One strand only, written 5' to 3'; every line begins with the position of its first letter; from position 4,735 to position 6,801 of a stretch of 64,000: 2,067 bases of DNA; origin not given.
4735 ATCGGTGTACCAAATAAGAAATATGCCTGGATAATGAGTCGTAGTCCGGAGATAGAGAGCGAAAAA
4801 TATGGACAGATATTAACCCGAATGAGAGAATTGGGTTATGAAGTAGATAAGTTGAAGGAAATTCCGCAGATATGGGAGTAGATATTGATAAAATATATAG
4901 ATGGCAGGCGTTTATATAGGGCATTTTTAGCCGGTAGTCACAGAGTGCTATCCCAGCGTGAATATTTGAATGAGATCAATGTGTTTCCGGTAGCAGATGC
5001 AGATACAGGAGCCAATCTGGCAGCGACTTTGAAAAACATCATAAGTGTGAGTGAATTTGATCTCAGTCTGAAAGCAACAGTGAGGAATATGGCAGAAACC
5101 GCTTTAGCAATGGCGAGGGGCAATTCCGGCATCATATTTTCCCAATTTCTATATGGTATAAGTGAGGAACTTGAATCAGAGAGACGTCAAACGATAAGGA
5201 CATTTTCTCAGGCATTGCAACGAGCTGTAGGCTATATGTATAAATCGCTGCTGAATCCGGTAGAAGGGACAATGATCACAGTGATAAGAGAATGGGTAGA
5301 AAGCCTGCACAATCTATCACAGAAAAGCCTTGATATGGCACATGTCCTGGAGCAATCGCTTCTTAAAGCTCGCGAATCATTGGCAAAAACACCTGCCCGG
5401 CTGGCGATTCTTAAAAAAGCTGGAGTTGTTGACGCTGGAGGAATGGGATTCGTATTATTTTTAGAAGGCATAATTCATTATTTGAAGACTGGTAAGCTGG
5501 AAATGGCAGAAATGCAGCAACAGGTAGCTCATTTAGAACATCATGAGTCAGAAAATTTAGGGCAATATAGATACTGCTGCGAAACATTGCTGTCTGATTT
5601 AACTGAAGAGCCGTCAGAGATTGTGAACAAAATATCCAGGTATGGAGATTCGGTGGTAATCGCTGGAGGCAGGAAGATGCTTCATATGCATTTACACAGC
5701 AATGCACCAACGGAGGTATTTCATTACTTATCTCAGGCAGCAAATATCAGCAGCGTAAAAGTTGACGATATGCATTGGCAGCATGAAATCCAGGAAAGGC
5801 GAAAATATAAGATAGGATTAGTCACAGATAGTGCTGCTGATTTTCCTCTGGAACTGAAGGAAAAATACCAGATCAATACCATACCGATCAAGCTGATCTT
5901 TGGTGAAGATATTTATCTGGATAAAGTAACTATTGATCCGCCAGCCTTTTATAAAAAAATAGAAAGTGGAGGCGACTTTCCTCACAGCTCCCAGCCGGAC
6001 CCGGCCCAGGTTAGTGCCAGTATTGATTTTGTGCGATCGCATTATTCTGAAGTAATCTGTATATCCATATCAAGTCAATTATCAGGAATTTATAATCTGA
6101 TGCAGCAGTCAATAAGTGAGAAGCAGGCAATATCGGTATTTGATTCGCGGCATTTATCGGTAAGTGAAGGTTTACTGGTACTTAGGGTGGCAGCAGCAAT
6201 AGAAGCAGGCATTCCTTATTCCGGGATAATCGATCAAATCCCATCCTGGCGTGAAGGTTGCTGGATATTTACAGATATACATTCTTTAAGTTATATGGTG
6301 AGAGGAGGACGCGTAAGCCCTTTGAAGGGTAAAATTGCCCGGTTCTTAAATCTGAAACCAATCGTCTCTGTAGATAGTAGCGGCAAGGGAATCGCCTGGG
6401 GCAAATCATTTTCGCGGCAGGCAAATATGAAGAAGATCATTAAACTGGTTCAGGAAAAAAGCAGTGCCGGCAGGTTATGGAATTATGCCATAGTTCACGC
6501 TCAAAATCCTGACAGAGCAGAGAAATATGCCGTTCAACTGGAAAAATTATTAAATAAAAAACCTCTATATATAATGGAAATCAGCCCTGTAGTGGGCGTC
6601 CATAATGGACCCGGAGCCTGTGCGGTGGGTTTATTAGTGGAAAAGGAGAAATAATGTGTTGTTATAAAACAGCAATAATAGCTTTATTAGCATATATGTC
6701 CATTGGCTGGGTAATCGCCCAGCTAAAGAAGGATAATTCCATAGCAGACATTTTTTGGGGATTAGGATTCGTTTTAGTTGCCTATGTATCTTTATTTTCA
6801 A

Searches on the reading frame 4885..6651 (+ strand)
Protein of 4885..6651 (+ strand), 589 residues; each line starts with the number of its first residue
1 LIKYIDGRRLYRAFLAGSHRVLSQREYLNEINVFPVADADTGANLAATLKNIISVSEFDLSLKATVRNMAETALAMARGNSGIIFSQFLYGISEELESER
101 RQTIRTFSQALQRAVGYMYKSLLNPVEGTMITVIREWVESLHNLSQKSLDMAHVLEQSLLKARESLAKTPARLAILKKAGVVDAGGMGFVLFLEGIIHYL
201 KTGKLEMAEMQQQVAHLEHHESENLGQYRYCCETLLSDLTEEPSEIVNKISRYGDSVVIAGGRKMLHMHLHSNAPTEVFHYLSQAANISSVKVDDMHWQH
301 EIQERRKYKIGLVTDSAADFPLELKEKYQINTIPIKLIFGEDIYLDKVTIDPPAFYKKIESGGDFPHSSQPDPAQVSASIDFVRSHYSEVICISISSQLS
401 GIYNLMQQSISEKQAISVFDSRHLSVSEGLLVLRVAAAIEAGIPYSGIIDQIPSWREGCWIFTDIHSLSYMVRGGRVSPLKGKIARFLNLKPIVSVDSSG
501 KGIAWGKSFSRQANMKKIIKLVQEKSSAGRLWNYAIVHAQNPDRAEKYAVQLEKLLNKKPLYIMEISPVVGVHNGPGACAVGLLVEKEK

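Call 8: search_protein_families(library=pfam, proteins=[window:4885-6651:+], max_evalue=0.001)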
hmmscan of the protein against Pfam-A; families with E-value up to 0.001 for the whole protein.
window:4885-6651:+ (589 aa): 3 families
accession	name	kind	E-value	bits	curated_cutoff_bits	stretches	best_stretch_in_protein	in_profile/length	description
PF02645.21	DegV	-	1.1e-63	215.7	27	1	309-584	1-278/280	Uncharacterised protein, DegV family COG1307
PF02734.22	Dak2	-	7.4e-35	120.8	27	1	35-196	1-172/174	DAK2 domain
PF21645.3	FakA-like_M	-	1.6e-17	63.6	24.9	1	227-301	1-78/80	Fatty acid kinase subunit A-like, middle domain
